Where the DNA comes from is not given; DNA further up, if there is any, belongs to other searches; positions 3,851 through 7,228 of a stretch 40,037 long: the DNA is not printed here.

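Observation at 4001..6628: Gene 17 is a chimeric 1025-aa tailspike on a near-T7 backbone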

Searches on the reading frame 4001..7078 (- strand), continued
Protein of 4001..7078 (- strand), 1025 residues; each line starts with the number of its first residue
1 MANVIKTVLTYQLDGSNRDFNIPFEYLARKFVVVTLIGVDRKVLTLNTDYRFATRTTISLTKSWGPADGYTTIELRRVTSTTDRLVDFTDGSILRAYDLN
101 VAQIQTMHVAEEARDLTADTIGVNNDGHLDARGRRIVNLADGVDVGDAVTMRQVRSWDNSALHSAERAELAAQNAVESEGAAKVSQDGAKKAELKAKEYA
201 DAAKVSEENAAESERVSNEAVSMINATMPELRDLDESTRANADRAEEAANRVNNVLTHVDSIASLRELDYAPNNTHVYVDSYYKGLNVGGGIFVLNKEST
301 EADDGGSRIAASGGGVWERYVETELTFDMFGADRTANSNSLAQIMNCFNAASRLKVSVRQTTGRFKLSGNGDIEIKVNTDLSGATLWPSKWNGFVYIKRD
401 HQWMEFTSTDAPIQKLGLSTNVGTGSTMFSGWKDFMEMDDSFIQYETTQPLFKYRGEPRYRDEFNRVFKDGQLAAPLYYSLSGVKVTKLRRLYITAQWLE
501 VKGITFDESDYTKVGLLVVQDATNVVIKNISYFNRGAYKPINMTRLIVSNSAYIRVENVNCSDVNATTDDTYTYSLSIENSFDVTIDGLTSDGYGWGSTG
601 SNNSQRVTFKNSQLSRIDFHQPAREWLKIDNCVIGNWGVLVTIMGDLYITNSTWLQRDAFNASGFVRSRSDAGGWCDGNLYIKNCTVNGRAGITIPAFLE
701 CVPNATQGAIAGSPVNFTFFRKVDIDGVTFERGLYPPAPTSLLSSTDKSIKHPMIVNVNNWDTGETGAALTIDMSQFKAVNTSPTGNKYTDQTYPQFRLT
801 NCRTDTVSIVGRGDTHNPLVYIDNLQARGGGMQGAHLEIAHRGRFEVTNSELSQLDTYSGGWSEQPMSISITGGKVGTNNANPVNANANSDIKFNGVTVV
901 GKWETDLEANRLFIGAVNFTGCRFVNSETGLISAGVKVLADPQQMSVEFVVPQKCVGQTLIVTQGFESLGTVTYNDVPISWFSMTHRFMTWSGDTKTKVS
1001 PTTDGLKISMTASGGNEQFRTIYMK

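Call 15: search_solved_structures(query=window:4004-6601:-, max_evalue=10, show_alignments=3)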
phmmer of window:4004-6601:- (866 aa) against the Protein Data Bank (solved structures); distinct sequences matched with E-value up to 10: 11.
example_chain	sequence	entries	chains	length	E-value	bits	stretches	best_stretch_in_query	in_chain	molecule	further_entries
8x8m_A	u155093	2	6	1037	1.6e-31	112.3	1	145-770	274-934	Probable tail spike protein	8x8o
7xyc_A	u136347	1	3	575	2.2e-08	35.8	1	101-218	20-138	phage tail fiber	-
7vyv_A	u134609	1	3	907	1.1e-06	30.2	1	16-182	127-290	Depolymerase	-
7vz3_A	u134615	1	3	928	1.1e-06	30.2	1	16-182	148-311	Depolymerase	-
7lzj_A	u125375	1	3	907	1.3e-06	29.9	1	14-179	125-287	Depolymerase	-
8iqe_A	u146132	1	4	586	3e-05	25.4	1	101-216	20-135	K2-VCL6 TSP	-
8iq9_A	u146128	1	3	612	3.2e-05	25.3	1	101-216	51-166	K2-2 TSP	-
8iq5_A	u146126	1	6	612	3.3e-05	25.3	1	101-216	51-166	K2-2 TSP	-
23sh_B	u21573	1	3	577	0.00011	23.6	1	101-216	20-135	tail spike gp1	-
7xxu_A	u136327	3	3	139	0.046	14.9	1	290-388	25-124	Galectin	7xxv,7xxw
7xxx_A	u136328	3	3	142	0.049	14.8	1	290-388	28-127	Galectin-10/Charcot-Leyden crystal protein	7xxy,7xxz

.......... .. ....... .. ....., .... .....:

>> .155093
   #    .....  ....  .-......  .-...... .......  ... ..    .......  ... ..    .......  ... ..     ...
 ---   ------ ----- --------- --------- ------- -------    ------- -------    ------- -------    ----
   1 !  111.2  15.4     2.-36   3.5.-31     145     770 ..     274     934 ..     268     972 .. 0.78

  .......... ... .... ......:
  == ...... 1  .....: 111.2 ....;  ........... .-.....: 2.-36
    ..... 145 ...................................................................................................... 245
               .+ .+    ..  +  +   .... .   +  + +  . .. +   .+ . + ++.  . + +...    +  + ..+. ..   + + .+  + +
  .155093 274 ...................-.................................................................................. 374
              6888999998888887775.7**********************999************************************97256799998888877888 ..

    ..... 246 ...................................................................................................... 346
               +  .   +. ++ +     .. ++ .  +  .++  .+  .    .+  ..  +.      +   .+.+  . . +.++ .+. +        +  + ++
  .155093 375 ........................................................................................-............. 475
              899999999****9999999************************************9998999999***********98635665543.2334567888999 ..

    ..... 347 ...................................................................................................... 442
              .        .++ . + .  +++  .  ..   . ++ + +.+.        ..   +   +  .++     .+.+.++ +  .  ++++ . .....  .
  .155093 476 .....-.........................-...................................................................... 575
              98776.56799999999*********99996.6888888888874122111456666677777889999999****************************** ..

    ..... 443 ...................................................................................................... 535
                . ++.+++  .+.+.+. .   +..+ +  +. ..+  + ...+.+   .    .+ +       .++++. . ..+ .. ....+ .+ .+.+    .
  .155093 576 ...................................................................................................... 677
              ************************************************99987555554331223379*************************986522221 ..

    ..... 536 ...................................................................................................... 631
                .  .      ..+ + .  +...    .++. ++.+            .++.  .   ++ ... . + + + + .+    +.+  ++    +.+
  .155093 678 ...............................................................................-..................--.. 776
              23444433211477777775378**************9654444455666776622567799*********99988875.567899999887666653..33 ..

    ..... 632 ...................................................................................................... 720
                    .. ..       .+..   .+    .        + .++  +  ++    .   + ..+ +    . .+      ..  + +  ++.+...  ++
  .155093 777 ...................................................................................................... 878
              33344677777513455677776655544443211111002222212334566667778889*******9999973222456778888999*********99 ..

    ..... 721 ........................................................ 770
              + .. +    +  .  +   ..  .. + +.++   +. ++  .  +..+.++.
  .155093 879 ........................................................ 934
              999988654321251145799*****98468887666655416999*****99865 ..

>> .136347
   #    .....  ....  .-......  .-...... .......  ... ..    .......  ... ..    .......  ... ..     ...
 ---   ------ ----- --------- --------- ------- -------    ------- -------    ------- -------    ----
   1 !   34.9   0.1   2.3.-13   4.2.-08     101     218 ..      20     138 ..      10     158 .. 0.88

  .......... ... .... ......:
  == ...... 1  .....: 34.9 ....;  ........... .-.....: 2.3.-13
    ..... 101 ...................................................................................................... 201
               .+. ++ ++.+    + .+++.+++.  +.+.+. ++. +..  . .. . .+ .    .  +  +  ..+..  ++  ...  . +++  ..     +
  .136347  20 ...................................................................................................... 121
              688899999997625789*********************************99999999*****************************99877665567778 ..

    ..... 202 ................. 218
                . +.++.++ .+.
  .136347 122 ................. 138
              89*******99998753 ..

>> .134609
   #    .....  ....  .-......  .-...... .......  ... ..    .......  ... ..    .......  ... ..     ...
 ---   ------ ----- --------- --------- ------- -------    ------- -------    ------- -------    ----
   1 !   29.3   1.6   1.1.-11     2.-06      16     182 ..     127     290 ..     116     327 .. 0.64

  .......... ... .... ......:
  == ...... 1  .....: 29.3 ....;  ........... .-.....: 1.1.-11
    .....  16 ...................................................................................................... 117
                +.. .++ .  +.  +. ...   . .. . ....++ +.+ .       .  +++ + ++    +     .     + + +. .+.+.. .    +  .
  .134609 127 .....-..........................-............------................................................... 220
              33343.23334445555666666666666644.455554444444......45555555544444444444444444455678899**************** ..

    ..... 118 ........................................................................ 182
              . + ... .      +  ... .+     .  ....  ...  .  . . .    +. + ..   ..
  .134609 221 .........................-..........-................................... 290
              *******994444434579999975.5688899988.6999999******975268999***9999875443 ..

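Call 23: find_encoding_contigs(protein=window:4001-7078:-, flank=10000, max_places=6)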
Protein window:4001-7078:- (1025 aa): no gene with exactly this product is on record in the collection.

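Call 24: get_annotated_region(hit=H12, flank=400)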
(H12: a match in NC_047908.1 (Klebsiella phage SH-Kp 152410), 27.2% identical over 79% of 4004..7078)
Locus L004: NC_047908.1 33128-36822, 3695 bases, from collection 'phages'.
description: Klebsiella phage SH-Kp 152410, complete genome.
organism: Klebsiella phage SH-Kp 152410 (NCBI taxid 2066504)
taxonomy: Viruses; Duplodnaviria; Heunggongvirae; Uroviricota; Caudoviricetes; Autographiviridae; Studiervirinae; Przondovirus; Przondovirus SHKp152410
host: Klebsiella pneumoniae 151522; source: -; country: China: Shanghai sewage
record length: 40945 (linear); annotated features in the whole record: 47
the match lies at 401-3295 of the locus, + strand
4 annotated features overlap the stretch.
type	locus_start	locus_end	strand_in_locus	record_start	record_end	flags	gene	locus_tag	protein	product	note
CDS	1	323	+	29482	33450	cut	-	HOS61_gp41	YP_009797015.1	internal virion protein with endolysin domain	gp16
CDS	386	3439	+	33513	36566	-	-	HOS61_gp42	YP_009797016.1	tail fiber protein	gp17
CDS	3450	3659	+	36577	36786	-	-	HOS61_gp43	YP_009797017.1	holin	gp17.5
CDS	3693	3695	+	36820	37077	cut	-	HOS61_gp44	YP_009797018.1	terminase small subunit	gp18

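Call 79: predict_structure(alignment_id=A3)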
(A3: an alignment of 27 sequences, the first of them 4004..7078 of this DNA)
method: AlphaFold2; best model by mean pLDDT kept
length: 1025 residues; sequences in the alignment: 27
mean_pLDDT: 79.0   pTM: 0.68
mean pLDDT of the five models: 79.0, 78.9, 78.0, 77.9, 76.9
residues with pLDDT >= 90: 427; 70-90: 333; 50-70: 104; < 50: 161
segments of 3 or more residues with pLDDT < 50: 1-6, 80-165, 177-183, 202-214, 216-235, 243-254, 594-596, 659-661
pLDDT, mean of each block of 10 residues (from residue 1): 53 86 69 85 87 85 86 77 45 44 46 40 36 34 34 44 49 49 51 55 47 46 46 49 46 61 85 84 86 88 89 87 87 92 95 93 92 96 92 93 92 91 91 90 94 92 92 92 92 92 92 88 95 74 82 94 61 78 93 56 89 86 94 85 95 72 77 93 87 72 89 93 93 58 88 95 79 87 60 85 91 82 85 82 93 91 87 91 87 94 89 90 90 89 89 90 75 87 90 89 92 85 91
secondary structure, 60 per line:
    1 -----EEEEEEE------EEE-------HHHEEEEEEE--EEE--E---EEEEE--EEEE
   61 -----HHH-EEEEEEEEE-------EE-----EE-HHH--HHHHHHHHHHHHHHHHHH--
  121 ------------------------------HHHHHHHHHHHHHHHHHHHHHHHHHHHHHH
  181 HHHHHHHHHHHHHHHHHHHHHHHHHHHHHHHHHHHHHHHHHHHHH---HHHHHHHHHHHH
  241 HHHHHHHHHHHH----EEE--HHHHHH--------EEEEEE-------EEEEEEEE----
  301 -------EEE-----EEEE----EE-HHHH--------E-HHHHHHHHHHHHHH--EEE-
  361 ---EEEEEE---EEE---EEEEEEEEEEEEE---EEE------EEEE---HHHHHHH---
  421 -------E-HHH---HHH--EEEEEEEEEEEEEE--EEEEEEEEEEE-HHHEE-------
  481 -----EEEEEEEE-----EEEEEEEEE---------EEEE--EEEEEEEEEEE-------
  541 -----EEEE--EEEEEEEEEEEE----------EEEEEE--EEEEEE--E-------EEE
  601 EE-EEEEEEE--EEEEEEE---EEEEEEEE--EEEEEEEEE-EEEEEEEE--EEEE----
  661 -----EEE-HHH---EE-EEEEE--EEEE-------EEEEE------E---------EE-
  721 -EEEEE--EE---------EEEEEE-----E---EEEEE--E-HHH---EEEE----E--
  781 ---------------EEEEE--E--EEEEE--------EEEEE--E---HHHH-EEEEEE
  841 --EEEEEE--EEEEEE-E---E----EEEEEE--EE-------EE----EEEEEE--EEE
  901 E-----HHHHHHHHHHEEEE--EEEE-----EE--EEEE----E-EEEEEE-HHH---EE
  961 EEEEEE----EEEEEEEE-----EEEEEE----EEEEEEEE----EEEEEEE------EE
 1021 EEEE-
elements in order (helices of 4 or more, strands of 3 or more residues): E6-12 E19-21 E32-38 E41-43 E50-54 E57-60 E70-78 H101-118 H151-225 H229-252 E257-259 H262-267 E276-281 E289-296 E308-310 E316-319 H327-330 H341-354 E357-359 E364-369 E373-375 E379-391 E395-397 E404-407 H411-417 E441-454 E457-467 E486-493 E499-507 E517-520 E523-533 E546-549 E552-563 E574-579 E582-587 E598-602 E604-610 E613-619 E623-630 E633-641 E643-650 E653-656 E666-668 E679-683 E686-689 E697-701 E722-726 E740-745 E755-759 E770-773 E796-800 E806-810 E819-823 H830-833 E835-840 E843-848 E851-856 E867-872 E890-895 E898-901 H907-916 E917-920 E923-926 E936-939 E946-951 E959-966 E971-978 E984-989 E994-1001 E1006-1012 E1019-1024

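Call 90: search_protein_families(library=ncbifam, proteins=[window:4004-7078:-], max_evalue=0.01)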
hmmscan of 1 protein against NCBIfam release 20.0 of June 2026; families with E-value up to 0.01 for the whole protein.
window:4004-7078:- (1025 aa): 1 family
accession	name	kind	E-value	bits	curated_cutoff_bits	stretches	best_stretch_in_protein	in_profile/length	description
NF041564.1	eudesmol_syn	equivalog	0.001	18.3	680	1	75-175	174-268/341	7-epi-alpha-eudesmol synthase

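Call 99: list_cluster_members(proteins=[window:4004-7078:-, P0001])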
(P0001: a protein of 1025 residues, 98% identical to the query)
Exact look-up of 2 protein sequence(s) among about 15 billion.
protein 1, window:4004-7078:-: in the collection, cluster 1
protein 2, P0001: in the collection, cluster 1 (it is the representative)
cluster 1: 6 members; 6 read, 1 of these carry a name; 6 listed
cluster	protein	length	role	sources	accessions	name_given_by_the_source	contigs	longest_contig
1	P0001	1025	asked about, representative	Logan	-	-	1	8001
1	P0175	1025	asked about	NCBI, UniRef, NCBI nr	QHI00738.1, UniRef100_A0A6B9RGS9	tail fibers protein [Escherichia phage vB_EcoP_PHB19] | Probable tail spike protein n=1 Tax=Escherichia phage vB_EcoP_PHB19 TaxID=2698729 ...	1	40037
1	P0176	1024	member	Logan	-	-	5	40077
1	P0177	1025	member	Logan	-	-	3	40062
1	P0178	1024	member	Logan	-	-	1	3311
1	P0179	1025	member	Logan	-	-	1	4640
